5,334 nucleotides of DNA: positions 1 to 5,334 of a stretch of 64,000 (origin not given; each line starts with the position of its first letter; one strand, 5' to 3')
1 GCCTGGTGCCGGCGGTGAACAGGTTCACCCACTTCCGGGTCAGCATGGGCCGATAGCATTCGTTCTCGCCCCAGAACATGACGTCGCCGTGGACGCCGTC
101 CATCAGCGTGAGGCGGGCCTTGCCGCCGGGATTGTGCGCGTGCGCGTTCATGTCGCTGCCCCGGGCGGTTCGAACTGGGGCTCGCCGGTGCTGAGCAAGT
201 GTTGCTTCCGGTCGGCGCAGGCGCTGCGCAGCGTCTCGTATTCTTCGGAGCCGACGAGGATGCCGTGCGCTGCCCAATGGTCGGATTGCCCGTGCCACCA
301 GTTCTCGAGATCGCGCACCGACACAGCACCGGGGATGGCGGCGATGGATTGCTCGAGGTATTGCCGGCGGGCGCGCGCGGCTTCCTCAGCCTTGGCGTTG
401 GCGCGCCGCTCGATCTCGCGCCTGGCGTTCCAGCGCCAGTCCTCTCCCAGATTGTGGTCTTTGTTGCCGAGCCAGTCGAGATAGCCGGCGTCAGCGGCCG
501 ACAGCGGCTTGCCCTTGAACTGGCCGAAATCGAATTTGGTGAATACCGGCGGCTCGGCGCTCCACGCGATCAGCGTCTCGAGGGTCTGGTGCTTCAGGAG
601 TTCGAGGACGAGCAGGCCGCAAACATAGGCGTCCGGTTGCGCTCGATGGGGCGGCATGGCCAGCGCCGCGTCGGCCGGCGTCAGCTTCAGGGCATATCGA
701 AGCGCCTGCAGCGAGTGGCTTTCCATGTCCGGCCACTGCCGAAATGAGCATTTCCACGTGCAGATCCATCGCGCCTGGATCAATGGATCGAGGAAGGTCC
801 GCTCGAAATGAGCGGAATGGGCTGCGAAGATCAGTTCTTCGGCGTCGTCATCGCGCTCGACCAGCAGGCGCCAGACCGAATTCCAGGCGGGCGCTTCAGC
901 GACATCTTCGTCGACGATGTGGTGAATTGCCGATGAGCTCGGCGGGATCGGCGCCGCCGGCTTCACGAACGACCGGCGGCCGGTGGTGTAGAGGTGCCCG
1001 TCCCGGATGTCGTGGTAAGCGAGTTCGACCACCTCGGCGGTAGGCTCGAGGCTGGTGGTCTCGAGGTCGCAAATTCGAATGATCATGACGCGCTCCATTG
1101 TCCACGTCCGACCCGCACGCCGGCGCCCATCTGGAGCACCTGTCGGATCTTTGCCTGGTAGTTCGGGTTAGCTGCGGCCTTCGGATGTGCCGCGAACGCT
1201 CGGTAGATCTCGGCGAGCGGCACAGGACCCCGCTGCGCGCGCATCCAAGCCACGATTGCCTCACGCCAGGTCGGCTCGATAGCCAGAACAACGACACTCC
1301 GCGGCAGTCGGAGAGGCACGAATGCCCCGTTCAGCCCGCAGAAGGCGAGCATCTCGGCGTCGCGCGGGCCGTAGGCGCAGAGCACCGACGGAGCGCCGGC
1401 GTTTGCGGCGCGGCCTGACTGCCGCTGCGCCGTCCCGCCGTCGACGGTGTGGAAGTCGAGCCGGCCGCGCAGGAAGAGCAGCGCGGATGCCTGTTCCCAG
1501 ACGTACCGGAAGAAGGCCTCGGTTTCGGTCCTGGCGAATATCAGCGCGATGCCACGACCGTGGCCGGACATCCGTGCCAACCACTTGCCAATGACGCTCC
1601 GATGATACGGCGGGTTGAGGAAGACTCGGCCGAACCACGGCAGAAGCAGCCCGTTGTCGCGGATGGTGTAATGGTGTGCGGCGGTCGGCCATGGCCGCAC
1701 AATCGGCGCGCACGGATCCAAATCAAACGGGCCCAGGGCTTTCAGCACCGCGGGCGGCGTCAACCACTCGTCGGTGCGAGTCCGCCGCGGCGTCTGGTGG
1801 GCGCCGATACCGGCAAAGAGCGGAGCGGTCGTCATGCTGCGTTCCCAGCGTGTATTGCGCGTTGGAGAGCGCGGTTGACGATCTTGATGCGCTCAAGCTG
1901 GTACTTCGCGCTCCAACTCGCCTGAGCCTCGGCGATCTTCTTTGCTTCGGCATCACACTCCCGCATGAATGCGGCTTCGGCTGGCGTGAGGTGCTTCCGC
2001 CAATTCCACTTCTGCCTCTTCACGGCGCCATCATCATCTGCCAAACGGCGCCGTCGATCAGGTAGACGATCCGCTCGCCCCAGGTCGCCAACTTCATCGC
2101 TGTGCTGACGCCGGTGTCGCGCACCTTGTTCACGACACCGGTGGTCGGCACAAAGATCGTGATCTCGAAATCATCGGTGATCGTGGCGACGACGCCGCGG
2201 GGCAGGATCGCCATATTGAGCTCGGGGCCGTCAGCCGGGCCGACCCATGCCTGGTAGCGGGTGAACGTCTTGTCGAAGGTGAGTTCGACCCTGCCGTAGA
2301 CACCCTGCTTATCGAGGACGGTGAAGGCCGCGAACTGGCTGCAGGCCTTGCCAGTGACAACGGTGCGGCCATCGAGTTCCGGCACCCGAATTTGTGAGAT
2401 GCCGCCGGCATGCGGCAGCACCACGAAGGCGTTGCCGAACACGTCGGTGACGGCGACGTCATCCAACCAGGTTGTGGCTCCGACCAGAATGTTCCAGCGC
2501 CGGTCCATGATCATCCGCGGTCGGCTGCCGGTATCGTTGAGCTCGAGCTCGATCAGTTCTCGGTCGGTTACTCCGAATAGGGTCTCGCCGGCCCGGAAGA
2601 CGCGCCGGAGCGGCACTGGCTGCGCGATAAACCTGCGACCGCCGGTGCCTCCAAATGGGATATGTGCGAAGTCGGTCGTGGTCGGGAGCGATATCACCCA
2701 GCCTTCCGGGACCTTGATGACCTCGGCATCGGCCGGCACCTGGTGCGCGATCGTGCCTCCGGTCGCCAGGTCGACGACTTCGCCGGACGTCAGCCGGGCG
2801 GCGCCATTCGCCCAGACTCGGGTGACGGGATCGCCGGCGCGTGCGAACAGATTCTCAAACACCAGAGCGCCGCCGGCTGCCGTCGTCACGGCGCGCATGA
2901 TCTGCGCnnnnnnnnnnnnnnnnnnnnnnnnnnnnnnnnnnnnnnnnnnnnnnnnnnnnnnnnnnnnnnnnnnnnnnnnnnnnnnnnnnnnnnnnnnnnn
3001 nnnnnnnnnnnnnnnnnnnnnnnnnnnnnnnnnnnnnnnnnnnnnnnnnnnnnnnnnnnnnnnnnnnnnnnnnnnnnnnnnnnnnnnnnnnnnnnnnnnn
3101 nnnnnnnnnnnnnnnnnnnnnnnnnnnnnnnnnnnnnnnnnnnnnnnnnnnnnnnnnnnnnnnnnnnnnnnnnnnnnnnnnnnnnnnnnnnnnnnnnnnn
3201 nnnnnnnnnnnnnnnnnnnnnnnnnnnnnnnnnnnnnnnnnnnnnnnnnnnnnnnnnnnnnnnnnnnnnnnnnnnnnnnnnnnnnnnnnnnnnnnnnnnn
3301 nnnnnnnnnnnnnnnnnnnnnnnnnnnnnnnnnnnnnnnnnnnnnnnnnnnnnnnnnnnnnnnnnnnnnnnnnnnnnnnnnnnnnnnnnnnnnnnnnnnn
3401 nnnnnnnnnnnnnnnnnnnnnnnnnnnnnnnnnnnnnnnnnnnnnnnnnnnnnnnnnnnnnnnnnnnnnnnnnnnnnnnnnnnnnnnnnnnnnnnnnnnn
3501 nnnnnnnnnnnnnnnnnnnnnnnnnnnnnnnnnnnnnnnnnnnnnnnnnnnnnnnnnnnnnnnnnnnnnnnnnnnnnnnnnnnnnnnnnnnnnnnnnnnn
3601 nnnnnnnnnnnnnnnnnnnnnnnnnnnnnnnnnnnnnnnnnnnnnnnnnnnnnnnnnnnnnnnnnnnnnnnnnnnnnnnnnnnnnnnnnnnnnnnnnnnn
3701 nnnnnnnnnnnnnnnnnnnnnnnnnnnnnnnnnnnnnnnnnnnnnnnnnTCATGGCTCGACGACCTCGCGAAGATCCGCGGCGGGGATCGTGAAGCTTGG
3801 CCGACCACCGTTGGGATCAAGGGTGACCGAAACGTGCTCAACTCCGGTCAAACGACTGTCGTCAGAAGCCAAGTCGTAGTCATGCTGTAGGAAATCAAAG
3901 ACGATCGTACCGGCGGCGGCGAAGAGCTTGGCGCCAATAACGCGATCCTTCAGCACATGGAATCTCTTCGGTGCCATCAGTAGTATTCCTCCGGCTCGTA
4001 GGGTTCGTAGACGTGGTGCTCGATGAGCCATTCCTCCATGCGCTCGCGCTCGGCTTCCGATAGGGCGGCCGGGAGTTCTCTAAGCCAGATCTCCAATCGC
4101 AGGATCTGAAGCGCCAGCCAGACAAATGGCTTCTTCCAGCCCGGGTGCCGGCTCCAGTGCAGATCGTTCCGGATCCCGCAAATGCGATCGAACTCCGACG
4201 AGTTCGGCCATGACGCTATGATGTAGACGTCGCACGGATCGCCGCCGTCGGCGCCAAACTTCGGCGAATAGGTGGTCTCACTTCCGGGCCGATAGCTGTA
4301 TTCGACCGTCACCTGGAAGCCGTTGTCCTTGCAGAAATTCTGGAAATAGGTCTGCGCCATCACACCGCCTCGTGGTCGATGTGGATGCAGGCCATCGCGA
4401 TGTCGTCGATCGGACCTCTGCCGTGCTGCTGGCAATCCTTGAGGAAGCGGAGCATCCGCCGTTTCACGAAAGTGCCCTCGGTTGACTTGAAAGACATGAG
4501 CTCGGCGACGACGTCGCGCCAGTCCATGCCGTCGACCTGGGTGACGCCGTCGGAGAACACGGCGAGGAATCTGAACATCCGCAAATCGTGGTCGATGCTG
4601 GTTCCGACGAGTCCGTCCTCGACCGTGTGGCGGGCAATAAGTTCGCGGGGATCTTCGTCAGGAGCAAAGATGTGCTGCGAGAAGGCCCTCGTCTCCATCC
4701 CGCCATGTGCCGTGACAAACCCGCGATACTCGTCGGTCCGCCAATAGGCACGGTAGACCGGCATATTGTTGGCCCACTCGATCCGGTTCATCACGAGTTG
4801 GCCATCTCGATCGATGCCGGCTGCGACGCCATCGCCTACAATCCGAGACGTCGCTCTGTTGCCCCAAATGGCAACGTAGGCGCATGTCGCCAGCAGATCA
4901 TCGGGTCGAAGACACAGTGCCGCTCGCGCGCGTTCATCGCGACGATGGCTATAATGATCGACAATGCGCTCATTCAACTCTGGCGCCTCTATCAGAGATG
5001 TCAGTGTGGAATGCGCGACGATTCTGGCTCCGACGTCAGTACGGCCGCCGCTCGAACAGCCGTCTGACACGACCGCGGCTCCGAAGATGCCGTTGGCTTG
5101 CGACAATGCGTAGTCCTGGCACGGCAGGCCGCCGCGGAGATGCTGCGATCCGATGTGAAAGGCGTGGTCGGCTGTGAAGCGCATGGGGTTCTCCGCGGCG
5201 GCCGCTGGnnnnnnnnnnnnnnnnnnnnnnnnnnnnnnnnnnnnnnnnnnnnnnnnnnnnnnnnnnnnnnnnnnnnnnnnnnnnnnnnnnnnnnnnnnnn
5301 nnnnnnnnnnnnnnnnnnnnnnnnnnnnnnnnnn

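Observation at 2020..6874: Phage-borne TerY-P-like phospho-signalling operon (vWA, PP2C, two orphan ORFs, Hanks kinase) plus a nicotinamidase-like hydrolase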

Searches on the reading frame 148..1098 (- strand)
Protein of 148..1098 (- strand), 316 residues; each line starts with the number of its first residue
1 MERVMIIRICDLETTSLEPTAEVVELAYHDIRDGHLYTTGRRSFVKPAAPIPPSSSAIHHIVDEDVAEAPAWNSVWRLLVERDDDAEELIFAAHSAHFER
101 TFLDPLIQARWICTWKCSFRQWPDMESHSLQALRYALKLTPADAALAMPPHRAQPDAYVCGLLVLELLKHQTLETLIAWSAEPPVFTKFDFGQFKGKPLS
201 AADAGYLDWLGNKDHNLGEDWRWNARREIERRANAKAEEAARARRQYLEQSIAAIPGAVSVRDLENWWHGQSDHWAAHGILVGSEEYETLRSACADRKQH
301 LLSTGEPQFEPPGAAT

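Call 3: search_protein_families(library=pfam, proteins=[window:148-1098:-], max_evalue=0.01)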
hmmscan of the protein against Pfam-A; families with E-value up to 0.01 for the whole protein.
window:148-1098:- (316 aa): 1 family
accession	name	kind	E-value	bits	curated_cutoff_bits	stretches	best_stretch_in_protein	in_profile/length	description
PF00929.31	RNase_T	-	7e-09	36.9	24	1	10-159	3-159/164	Exonuclease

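Call 5: search_protein_families(library=phrogs, proteins=[window:148-1098:-], max_evalue=0.001)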
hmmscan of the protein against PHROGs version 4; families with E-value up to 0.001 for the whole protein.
window:148-1098:- (316 aa): 3 families
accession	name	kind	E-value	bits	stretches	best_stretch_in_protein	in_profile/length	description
phrog_192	-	DNA, RNA and nucleotide metabolism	2e-34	120.5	1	4-220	105-337/397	DNA polymerase exonuclease subunit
phrog_14632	-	DNA, RNA and nucleotide metabolism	8.9e-08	32.3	1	9-167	86-242/380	DNA polymerase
phrog_17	-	DNA, RNA and nucleotide metabolism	3.4e-06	26.3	1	6-232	671-809/1445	DNA polymerase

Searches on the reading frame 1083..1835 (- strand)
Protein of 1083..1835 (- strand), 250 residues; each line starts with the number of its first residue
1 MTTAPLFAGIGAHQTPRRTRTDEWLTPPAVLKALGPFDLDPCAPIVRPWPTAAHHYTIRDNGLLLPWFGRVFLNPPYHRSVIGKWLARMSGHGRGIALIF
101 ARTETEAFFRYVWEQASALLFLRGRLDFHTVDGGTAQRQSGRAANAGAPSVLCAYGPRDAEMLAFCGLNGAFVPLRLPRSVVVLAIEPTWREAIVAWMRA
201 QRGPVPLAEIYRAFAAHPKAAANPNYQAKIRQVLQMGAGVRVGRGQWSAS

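Call 3: search_protein_families(library=pfam, proteins=[window:1083-1835:-], max_evalue=0.01)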
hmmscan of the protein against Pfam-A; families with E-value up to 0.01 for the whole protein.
window:1083-1835:- (250 aa): 1 family
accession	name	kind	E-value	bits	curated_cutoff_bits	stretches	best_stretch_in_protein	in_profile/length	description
PF05869.16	Dam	-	5.7e-10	39.6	28.1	1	19-142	7-135/169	DNA N-6-adenine-methyltransferase (Dam)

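Call 5: search_protein_families(library=phrogs, proteins=[window:1083-1835:-], max_evalue=0.001)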
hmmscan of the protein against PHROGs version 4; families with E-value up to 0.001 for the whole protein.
window:1083-1835:- (250 aa): 2 families
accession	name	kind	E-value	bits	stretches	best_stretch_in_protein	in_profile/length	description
phrog_111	-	other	4.3e-38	132.9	1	18-202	61-212/345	DNA methyltransferase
phrog_22740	-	unknown function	0.0001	23.7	1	20-91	10-84/99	-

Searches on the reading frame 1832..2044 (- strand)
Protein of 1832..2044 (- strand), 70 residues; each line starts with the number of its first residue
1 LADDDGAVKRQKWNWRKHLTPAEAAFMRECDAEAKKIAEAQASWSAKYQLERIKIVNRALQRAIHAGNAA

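Call 3: search_protein_families(library=pfam, proteins=[window:1832-2044:-], max_evalue=0.01)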
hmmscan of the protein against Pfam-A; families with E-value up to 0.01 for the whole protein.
window:1832-2044:- (70 aa): 0 families

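Call 4: search_protein_families(library=padloc, proteins=[window:1832-2044:-], max_evalue=0.01)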
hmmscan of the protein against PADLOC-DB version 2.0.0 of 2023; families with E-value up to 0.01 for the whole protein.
window:1832-2044:- (70 aa): 0 families

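Call 5: search_protein_families(library=phrogs, proteins=[window:1832-2044:-], max_evalue=0.001)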
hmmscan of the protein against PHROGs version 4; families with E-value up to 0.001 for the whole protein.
window:1832-2044:- (70 aa): 0 families

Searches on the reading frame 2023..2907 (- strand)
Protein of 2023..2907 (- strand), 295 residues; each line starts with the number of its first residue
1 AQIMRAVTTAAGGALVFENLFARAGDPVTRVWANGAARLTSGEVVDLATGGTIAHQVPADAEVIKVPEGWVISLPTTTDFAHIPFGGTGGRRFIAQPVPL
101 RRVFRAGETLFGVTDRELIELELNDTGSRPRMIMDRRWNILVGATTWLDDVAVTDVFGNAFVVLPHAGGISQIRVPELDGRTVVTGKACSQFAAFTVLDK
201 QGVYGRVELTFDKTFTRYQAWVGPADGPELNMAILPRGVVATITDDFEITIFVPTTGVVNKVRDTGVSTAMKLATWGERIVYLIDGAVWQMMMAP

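Call 80: predict_structure(alignment_id=A4)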
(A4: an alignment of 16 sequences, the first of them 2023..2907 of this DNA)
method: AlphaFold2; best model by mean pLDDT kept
length: 295 residues; sequences in the alignment: 16
mean_pLDDT: 88.5   pTM: 0.84
mean pLDDT of the five models: 88.5, 87.2, 87.0, 84.7, 84.5
residues with pLDDT >= 90: 190; 70-90: 85; 50-70: 9; < 50: 11
segments of 3 or more residues with pLDDT < 50: 1-11
pLDDT, mean of each block of 10 residues (from residue 1): 35 78 95 95 94 91 92 81 77 85 91 92 82 91 91 94 91 96 95 96 97 94 92 92 91 91 87 92 93 82
secondary structure, 60 per line:
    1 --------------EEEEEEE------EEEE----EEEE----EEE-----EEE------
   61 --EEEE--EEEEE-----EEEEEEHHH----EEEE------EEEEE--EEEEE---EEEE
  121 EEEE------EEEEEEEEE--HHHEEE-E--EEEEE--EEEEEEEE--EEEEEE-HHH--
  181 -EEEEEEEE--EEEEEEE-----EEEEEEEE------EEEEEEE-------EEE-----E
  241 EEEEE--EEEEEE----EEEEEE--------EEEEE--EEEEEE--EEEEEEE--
elements in order: E15-21 E28-31 E36-39 E44-46 E52-54 E63-66 E69-73 E79-84 E92-95 E102-106 E109-113 E117-124 E131-139 E145-147 E152-156 E159-166 E169-174 E182-189 E192-198 E204-211 E218-224 E232-234 E240-245 E248-253 E258-263 E272-276 E279-284 E287-293

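Call 82: search_protein_representatives(alignment_id=A4)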
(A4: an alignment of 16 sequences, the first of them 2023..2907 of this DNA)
Query: 16 sequences, 294 profile positions. Proteins with E-value up to 0.001 (for the whole library): 982; up to 1e-10: 739; up to 1e-30: 76. The best 150 are listed.
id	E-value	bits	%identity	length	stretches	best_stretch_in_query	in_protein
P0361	5.0e-128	443.0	-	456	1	1-294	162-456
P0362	2.9e-115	401.0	-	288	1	7-294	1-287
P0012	1.8e-111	388.6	-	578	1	1-293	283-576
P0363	5.0e-104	364.2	-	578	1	6-293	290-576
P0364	2.8e-102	358.4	-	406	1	3-294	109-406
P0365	1.7e-100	352.6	-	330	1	2-294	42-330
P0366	2.7e-99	348.6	-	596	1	2-293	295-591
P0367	3.5e-99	348.2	-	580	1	2-294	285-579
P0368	2.2e-98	345.7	-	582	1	4-293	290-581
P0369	2.2e-98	345.7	-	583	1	1-292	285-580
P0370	1.5e-96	339.6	-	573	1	5-293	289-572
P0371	2.6e-94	332.3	-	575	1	2-293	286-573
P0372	1.2e-93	330.1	-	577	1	2-294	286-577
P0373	4.0e-93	328.4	-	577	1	3-293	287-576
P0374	2.3e-90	319.3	-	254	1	43-294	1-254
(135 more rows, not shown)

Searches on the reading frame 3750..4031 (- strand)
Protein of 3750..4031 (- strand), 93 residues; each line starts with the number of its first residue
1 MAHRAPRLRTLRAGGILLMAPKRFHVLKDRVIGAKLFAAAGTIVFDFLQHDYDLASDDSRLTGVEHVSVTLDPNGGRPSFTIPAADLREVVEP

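Call 3: search_protein_families(library=pfam, proteins=[window:3750-4031:-], max_evalue=0.01)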
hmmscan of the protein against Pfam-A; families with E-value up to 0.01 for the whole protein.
window:3750-4031:- (93 aa): 0 families

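Call 4: search_protein_families(library=padloc, proteins=[window:3750-4031:-], max_evalue=0.01)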
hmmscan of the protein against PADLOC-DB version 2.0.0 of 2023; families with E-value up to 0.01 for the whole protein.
window:3750-4031:- (93 aa): 0 families

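Call 5: search_protein_families(library=phrogs, proteins=[window:3750-4031:-], max_evalue=0.001)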
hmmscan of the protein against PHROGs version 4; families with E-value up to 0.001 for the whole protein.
window:3750-4031:- (93 aa): 1 family
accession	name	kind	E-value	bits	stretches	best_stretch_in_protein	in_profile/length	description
phrog_7900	-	unknown function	1.2e-19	71.4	1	21-91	2-70/172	-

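Call 67: search_protein_families(library=ncbifam, proteins=[window:3750-3977:-], max_evalue=0.01)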
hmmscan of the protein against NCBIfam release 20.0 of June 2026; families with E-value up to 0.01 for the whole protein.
window:3750-3977:- (75 aa): 0 families

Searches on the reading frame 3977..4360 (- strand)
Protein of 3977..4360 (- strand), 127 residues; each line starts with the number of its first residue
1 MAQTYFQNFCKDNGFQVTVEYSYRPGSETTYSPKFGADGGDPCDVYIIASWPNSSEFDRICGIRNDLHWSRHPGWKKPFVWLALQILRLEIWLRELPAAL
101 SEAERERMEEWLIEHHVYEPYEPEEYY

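Call 3: search_protein_families(library=pfam, proteins=[window:3977-4360:-], max_evalue=0.01)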
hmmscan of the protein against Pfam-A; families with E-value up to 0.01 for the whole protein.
window:3977-4360:- (127 aa): 0 families

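Call 4: search_protein_families(library=padloc, proteins=[window:3977-4360:-], max_evalue=0.01)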
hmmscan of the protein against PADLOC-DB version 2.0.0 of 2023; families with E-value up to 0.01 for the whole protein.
window:3977-4360:- (127 aa): 0 families

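Call 5: search_protein_families(library=phrogs, proteins=[window:3977-4360:-], max_evalue=0.001)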
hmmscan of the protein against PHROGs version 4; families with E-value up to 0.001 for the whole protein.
window:3977-4360:- (127 aa): 0 families

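Call 67: search_protein_families(library=ncbifam, proteins=[window:3977-4360:-], max_evalue=0.01)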
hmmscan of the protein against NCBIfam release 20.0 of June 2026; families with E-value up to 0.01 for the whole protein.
window:3977-4360:- (127 aa): 0 families

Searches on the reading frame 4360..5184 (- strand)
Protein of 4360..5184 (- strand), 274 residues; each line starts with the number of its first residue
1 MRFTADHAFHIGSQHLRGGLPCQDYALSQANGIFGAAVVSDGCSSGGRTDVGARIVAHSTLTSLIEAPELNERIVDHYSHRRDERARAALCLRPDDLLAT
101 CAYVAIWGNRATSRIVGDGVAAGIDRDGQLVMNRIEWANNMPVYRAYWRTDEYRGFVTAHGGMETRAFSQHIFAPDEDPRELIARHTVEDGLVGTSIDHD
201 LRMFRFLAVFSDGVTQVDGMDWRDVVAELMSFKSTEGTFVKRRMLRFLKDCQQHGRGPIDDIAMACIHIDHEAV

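Call 3: search_protein_families(library=pfam, proteins=[window:4360-5184:-], max_evalue=0.01)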
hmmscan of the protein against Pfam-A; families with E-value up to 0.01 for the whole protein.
window:4360-5184:- (274 aa): 1 family
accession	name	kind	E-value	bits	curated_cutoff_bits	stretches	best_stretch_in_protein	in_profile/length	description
PF13672.11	PP2C_2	-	5.2e-16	59.3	24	1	11-248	1-208/209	Protein phosphatase 2C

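Call 4: search_protein_families(library=padloc, proteins=[window:4360-5184:-], max_evalue=0.01)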
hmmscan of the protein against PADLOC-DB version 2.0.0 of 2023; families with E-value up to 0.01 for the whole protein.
window:4360-5184:- (274 aa): 0 families

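Call 5: search_protein_families(library=phrogs, proteins=[window:4360-5184:-], max_evalue=0.001)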
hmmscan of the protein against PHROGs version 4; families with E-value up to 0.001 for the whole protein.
window:4360-5184:- (274 aa): 0 families

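Call 67: search_protein_families(library=ncbifam, proteins=[window:4360-5184:-], max_evalue=0.01)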
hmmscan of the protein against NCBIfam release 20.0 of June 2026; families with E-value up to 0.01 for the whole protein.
window:4360-5184:- (274 aa): 1 family
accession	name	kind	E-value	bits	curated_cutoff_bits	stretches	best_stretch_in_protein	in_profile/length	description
TIGR01757.1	Malate-DH_plant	equivalog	0.00092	18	598.3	1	57-126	174-242/387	malate dehydrogenase, NADP-dependent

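Call 68: search_protein_families(library=padloc, proteins=[window:4360-5184:-], max_evalue=1)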
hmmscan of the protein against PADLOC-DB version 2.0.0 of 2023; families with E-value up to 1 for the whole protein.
window:4360-5184:- (274 aa): 0 families
